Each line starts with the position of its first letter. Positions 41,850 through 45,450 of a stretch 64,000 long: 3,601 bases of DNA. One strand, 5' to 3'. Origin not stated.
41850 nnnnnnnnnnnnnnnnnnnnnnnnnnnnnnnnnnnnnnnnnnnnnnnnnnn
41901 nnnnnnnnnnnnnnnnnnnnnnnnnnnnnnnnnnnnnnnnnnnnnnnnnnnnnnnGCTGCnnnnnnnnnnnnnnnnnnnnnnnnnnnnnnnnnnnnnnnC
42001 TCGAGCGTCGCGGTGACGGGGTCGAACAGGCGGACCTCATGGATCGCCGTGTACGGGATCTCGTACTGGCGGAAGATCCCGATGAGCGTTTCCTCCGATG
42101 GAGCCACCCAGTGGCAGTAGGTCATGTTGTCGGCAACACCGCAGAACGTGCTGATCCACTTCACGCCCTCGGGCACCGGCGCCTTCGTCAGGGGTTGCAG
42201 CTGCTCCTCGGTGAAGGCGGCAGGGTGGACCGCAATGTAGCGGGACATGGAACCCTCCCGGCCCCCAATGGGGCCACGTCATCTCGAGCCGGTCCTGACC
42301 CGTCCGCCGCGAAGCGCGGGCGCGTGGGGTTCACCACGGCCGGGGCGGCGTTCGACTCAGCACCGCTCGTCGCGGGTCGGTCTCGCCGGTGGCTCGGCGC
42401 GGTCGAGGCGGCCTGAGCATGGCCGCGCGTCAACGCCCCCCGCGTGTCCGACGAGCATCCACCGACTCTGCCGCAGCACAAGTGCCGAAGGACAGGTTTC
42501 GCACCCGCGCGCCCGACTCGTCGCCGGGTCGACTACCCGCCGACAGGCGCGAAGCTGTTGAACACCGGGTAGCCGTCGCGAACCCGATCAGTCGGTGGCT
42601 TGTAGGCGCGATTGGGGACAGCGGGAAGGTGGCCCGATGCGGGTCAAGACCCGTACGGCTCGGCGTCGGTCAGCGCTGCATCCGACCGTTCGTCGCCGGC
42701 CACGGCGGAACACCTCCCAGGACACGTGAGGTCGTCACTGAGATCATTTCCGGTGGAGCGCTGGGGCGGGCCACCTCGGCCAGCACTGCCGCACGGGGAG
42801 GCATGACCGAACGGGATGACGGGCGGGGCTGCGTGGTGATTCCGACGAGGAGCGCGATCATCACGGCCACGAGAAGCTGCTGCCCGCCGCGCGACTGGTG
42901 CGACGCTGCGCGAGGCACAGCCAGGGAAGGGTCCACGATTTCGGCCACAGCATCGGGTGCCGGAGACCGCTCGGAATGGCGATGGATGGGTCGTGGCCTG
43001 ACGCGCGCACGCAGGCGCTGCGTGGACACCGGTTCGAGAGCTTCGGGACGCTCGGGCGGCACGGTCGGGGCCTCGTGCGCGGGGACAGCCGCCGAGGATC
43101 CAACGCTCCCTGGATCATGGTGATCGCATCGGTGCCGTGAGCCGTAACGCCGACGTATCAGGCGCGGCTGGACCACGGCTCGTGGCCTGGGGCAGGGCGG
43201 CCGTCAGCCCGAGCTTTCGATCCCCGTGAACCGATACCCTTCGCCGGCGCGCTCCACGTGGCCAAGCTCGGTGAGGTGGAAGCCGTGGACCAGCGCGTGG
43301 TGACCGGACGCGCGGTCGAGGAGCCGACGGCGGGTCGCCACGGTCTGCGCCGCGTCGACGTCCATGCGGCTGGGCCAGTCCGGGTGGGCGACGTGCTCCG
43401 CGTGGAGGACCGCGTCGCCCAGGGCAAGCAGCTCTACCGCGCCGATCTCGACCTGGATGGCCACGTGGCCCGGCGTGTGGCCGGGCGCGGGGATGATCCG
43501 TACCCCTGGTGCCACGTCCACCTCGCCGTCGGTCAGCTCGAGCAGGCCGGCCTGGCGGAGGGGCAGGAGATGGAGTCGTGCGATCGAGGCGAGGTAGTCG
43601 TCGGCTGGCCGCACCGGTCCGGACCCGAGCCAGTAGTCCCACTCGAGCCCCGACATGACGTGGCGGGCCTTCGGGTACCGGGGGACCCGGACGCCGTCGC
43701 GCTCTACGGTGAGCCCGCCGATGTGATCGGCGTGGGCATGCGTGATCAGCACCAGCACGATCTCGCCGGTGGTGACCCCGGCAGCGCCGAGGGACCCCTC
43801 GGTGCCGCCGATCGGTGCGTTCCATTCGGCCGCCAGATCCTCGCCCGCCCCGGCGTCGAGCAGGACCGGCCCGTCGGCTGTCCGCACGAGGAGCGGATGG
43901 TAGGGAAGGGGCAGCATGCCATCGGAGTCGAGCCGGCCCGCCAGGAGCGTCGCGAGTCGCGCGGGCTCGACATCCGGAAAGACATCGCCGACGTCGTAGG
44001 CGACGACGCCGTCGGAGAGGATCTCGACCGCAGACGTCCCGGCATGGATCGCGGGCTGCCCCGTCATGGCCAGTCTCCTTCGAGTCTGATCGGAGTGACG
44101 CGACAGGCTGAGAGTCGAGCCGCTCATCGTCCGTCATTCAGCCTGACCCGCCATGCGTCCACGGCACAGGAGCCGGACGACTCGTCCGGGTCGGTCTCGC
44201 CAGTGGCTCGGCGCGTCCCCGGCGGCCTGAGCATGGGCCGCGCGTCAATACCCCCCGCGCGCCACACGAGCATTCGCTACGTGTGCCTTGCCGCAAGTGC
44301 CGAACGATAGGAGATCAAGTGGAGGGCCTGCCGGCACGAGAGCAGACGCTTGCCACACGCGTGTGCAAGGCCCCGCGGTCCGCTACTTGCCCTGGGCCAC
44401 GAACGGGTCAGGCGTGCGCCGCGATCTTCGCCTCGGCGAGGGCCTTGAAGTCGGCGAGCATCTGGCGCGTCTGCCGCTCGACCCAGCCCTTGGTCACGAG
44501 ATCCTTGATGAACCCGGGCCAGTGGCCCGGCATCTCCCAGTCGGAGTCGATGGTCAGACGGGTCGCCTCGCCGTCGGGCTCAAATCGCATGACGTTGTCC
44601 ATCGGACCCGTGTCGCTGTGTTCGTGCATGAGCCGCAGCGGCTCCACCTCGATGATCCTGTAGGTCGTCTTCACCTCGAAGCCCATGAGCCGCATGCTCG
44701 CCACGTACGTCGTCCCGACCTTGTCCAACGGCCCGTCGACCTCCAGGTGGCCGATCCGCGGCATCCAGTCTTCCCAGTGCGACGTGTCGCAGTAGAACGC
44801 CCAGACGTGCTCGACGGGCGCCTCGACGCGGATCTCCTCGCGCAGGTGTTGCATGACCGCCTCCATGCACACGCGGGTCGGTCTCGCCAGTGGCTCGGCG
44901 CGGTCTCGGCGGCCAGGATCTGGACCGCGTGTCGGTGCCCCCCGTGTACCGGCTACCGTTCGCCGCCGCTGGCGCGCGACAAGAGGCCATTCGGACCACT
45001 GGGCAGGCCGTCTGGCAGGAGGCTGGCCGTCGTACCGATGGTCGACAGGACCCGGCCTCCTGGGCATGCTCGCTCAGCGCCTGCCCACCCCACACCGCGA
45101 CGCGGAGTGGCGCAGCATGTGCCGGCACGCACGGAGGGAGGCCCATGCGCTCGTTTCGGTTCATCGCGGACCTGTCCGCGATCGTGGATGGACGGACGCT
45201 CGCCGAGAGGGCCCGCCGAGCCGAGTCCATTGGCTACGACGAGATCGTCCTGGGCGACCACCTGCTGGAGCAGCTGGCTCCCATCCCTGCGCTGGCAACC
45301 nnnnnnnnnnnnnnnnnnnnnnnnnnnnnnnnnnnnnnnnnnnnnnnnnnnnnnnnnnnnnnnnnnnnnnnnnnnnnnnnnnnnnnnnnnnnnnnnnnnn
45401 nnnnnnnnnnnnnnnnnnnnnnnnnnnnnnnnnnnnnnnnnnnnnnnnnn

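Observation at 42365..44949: An 83-92-nt element repeated three times upstream of minus-strand genes, with helices that covary: candidate novel cis-regulatory RNA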

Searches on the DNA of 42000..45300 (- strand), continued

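Call 26: search_with_rna_model(model_id=R1, sources=[window, L001, L003, L004, L005, L006, L008, L012, L015, L017, L019, L020, L021, L023, L024, L025, L026, L027, L031, L032, L033, L034, L035, L037, L038, L040, L041, L043, L044, L046, L048, L049, L050, L051, L053, L056, L057, L058, L059, L060, L061, L062, L063, L064, L065, L066, L067, L068, L069, L071, L073, L074, L075, L077, L081, L082, L083, L085, L087, L089, L090, L093, L095, L096, L100, L101, L104, L105, L106, L107, L108, L110, L111, L114, L115, L117, L118], max_evalue=0.001, make_alignment=true)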
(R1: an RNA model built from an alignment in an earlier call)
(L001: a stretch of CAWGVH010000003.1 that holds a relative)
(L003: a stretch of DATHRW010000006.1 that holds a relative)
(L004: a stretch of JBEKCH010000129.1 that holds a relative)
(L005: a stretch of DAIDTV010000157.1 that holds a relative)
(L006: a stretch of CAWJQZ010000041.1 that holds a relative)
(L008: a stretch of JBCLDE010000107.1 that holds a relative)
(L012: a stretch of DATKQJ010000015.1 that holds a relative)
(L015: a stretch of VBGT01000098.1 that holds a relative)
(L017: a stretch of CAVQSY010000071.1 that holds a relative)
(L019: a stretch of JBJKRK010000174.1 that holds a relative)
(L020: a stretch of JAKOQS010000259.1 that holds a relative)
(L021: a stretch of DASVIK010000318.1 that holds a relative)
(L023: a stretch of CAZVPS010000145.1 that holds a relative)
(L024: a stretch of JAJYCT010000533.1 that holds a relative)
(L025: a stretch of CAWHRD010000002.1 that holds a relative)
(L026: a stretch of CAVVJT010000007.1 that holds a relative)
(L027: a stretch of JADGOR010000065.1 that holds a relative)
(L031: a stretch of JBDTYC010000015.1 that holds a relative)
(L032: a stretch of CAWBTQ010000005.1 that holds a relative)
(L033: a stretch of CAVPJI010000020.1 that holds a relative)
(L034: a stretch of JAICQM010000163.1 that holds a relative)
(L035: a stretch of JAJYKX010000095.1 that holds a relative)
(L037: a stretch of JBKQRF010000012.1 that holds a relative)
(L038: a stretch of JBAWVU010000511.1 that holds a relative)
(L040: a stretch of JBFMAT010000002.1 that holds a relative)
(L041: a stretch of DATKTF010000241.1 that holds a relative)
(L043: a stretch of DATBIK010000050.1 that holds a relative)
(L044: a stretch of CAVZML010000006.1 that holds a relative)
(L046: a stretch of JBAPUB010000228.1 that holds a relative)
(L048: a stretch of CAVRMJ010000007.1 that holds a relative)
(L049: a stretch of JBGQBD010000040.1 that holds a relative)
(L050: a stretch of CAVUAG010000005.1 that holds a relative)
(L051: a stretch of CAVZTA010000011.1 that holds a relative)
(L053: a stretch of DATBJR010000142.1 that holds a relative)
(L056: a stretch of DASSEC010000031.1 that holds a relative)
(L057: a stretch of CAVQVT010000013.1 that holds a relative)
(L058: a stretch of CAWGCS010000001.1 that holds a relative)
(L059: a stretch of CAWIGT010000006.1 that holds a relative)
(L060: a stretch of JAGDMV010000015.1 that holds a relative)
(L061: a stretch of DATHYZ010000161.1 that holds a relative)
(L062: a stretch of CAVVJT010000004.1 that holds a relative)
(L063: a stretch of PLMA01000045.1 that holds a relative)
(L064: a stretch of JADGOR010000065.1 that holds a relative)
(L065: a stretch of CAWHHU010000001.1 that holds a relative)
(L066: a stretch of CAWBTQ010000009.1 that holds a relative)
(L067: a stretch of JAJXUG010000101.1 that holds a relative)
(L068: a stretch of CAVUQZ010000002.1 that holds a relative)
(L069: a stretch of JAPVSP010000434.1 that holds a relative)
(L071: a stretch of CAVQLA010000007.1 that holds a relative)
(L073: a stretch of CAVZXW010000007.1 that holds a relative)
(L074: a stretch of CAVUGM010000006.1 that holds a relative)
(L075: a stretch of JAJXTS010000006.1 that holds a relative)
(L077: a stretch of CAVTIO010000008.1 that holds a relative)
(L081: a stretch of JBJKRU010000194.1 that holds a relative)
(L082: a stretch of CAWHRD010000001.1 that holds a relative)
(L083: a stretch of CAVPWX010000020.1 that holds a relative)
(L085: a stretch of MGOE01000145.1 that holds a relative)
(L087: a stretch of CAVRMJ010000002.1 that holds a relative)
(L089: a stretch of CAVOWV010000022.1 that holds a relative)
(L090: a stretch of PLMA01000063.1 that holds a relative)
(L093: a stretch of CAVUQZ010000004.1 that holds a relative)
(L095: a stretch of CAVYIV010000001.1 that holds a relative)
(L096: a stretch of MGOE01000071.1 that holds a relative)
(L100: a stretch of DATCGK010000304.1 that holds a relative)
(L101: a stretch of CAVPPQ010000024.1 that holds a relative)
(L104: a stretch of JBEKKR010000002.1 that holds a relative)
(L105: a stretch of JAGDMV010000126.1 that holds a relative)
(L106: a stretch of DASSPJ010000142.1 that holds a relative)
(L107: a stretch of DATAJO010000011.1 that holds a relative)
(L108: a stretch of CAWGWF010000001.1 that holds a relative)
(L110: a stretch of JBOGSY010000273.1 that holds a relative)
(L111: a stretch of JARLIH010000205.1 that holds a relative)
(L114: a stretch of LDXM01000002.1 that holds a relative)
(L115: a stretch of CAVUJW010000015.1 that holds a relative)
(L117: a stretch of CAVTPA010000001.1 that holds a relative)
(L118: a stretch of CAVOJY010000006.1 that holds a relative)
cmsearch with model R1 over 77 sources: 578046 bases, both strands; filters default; matches with E-value up to 0.001: 94.
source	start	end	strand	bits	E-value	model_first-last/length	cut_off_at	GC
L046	1608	1692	-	98.2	4.6e-13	1-85/85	no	0.78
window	44180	44264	-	95.9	1.1e-12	1-85/85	no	0.76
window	44867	44951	-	95.1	1.5e-12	1-85/85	no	0.75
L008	4716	4800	-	89.4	1.3e-11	1-85/85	no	0.74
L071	3329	3413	-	89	1.5e-11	1-85/85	no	0.78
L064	3402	3486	-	87.9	2.2e-11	1-85/85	no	0.79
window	42366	42449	-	86.6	3.7e-11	1-85/85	no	0.79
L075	2581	2665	+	86.4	4e-11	1-85/85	no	0.74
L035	3393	3478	+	81.6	2.4e-10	1-85/85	no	0.79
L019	170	253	+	81.3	2.7e-10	1-85/85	no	0.79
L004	2176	2260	-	80.8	3.3e-10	1-85/85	no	0.71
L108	7342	7426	-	79.8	4.8e-10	1-85/85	no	0.75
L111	1765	1850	-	79.2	5.9e-10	1-85/85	no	0.72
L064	1556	1638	-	79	6.4e-10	1-85/85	no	0.76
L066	3543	3627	+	79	6.5e-10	1-85/85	no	0.76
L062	3234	3319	+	78.7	7.1e-10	1-85/85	no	0.73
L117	2990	3073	+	77.7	1e-09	1-85/85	no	0.79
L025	3836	3920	-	77.3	1.2e-09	1-85/85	no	0.74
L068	5982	6067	-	77.2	1.3e-09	1-85/85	no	0.74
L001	4508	4592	+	77.1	1.3e-09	1-85/85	no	0.78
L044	5435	5520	-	76.9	1.4e-09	1-85/85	no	0.74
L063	3006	3086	+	76.6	1.6e-09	1-85/85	no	0.75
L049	1198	1282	+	76.4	1.7e-09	1-85/85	no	0.75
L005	550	635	-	76.3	1.8e-09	1-85/85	no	0.77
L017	5452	5536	+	76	2e-09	1-85/85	no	0.74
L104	1732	1816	+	76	2e-09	1-85/85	no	0.75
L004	3376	3459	-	75.8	2.1e-09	1-85/85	no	0.74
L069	4851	4937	-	74.8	3.1e-09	1-85/85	no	0.78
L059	2977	3061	-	74.7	3.3e-09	1-85/85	no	0.75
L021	269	353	-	74.4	3.7e-09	1-85/85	no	0.76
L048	1706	1790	+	74.2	3.9e-09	1-85/85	no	0.78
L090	1700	1784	+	74.1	4.1e-09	1-85/85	no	0.76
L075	1692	1776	-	73.8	4.6e-09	1-85/85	no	0.74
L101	5718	5802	+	73.8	4.6e-09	1-85/85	no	0.73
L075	6226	6311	+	73.4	5.4e-09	1-85/85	no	0.73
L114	7603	7687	-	73.1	5.9e-09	1-85/85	no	0.72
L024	1141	1225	-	72.9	6.5e-09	1-85/85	no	0.81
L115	319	403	-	72.5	7.4e-09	1-85/85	no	0.79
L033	1665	1749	-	72.4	7.6e-09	1-85/85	no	0.79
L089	6345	6426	-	72.1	8.8e-09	1-85/85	no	0.79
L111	4362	4428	-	71.9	9.2e-09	10-76/85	no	0.76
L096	4425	4509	+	71.1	1.3e-08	1-85/85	no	0.75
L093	6916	7000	+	71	1.3e-08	1-85/85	no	0.73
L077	5701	5785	+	70.8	1.4e-08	1-85/85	no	0.76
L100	2869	2953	-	70.8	1.4e-08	1-85/85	no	0.82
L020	757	843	+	70.6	1.5e-08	1-85/85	no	0.72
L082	7767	7851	-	70.4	1.6e-08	1-85/85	no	0.82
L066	1309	1395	+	70.3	1.7e-08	1-85/85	no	0.72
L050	2303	2389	-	70.3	1.7e-08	1-85/85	no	0.75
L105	5474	5558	+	69.7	2.1e-08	1-85/85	no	0.8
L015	1616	1700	+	69.5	2.3e-08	1-85/85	no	0.71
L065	1004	1089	+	69.5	2.3e-08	1-85/85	no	0.73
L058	715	799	+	69.3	2.5e-08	1-85/85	no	0.79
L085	931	1014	+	69.2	2.6e-08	1-85/85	no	0.74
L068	1168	1252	-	68.8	3e-08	1-85/85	no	0.76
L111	6630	6716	+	68.8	3e-08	1-85/85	no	0.74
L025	2462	2547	-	68.8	3e-08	1-85/85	no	0.73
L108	4011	4094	-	68.5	3.4e-08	1-85/85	no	0.77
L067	157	241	+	68.5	3.4e-08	1-85/85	no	0.72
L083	32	115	-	68.5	3.4e-08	1-85/85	no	0.76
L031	3538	3621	+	67.5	5e-08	1-85/85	no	0.71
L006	1142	1224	+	66.9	6.1e-08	1-85/85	no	0.82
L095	6007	6093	+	66.6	7e-08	1-85/85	no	0.75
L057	3206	3283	+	65.5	1e-07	1-85/85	no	0.81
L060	16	100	-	65.2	1.2e-07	1-85/85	no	0.79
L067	1512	1600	+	64.1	1.8e-07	1-85/85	no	0.75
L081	2973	3056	+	64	1.8e-07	1-85/85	no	0.81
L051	3069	3152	-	64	1.8e-07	1-85/85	no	0.77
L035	2650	2733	+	63.2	2.4e-07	1-85/85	no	0.75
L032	904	987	-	63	2.7e-07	1-85/85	no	0.79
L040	5683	5765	+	62.3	3.5e-07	1-85/85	no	0.77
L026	7381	7466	+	61.9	4e-07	1-85/85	no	0.79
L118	6278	6359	-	61.9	4e-07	1-85/85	no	0.8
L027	7484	7572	-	61.8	4.2e-07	1-85/85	no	0.73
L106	347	431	+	60.4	7.1e-07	1-85/85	no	0.75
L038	1507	1592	+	60.1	8.1e-07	1-85/85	no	0.72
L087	682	766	-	59.5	1e-06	1-85/85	no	0.75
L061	1640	1724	+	59.3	1.1e-06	1-85/85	no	0.75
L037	5313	5398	-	58.4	1.5e-06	1-85/85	no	0.69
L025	3086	3164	-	58.1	1.7e-06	1-85/85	no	0.78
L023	3052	3136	+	56.8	2.7e-06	1-85/85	no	0.72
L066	5078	5160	+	54.6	6.3e-06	1-85/85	no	0.73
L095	4338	4423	+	53.7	9.1e-06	1-85/85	no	0.73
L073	2499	2580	-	52.6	1.3e-05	1-85/85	no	0.77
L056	7122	7207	+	49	5.2e-05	1-85/85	no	0.7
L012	4714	4801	-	48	7.7e-05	1-85/85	no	0.75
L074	3940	4029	-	47.8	8.3e-05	1-85/85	no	0.74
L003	725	811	-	46.9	0.00012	1-85/85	no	0.7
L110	2177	2266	+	46.8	0.00012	1-85/85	no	0.7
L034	1088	1176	+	45.3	0.00021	1-85/85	no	0.73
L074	6298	6359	-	44.6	0.00028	13-74/85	no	0.77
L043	6296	6382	-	43.4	0.00043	1-85/85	no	0.74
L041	1341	1426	+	43.2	0.00046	1-85/85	no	0.74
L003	467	552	-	41.8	0.00079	1-85/85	no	0.76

Alignment A2: 94 matches aligned to the model, 129 columns, each read 5' to 3' on its own strand. Consensus structure (alignment columns), stored with it:
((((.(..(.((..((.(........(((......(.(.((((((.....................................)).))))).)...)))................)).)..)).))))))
